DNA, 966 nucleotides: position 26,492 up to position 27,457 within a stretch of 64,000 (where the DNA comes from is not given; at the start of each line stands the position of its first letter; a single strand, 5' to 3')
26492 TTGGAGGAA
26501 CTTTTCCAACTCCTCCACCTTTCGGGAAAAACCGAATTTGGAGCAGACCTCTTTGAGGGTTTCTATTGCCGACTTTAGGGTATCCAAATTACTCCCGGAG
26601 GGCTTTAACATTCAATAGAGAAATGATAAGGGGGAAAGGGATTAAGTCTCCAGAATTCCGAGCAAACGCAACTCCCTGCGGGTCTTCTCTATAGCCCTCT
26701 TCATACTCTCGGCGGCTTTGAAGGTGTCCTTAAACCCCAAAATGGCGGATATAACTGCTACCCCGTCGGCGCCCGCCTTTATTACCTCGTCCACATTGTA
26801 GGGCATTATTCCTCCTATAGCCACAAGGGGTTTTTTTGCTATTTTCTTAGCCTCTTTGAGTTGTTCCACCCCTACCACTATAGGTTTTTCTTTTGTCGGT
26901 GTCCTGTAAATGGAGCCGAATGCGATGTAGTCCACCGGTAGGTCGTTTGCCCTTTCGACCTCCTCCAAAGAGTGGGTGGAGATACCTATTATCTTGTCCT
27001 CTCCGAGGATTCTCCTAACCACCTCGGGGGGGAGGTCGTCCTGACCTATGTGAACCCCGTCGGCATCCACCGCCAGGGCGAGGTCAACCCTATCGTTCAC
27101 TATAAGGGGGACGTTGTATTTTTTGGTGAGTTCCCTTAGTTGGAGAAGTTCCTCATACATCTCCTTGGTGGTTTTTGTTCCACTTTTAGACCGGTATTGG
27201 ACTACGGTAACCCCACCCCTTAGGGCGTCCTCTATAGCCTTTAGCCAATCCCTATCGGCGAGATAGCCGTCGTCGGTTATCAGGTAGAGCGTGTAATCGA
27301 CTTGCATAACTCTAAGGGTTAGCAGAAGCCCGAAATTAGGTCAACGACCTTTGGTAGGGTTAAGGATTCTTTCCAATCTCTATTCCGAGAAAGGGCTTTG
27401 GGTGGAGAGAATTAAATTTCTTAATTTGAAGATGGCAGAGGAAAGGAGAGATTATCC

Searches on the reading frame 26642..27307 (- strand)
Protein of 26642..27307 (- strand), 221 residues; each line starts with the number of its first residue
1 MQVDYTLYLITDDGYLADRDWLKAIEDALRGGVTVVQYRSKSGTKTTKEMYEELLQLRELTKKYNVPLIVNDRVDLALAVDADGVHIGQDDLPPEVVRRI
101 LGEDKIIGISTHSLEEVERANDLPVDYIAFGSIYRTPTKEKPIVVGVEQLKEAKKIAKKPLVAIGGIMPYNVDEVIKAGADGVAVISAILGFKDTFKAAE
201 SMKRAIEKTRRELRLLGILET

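Call 89: list_cluster_members(proteins=[window:26642-27307:-, window:37179-38102:+, window:29833-30687:+, window:31129-32880:-, window:32902-33321:-])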
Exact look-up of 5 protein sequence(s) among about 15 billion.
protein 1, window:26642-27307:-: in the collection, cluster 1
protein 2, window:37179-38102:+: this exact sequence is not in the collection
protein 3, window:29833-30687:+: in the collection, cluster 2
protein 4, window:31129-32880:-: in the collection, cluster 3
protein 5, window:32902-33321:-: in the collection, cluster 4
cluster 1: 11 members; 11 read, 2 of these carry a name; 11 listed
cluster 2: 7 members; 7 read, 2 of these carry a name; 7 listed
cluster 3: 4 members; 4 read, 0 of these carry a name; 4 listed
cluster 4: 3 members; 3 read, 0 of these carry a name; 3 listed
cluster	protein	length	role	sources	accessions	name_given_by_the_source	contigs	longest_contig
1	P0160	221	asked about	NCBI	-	-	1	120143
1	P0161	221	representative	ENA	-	-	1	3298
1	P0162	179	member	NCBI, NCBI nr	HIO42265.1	MAG TPA: thiamine phosphate synthase, partial [Aquifex sp.] | thiamine phosphate synthase [Aquifex sp.]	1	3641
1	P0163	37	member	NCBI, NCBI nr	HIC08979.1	MAG TPA: thiamine phosphate synthase, partial [Aquificales bacterium] | thiamine phosphate synthase [Aquificales bacterium]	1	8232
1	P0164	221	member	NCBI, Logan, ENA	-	-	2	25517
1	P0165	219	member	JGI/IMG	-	-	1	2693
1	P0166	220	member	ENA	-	-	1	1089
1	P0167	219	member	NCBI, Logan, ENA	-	-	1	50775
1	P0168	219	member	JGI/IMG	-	-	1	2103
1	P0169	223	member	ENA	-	-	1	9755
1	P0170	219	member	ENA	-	-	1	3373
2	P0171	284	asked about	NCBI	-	-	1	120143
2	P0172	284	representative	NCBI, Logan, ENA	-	-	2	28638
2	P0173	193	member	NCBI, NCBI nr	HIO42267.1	MAG TPA: glycosyltransferase family 2 protein, partial [Aquifex sp.] | glycosyltransferase family 2 protein [Aquifex sp.]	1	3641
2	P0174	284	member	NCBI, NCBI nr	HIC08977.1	MAG TPA: glycosyltransferase family 2 protein [Aquificales bacterium] | glycosyltransferase family 2 protein [Aquificales bacterium]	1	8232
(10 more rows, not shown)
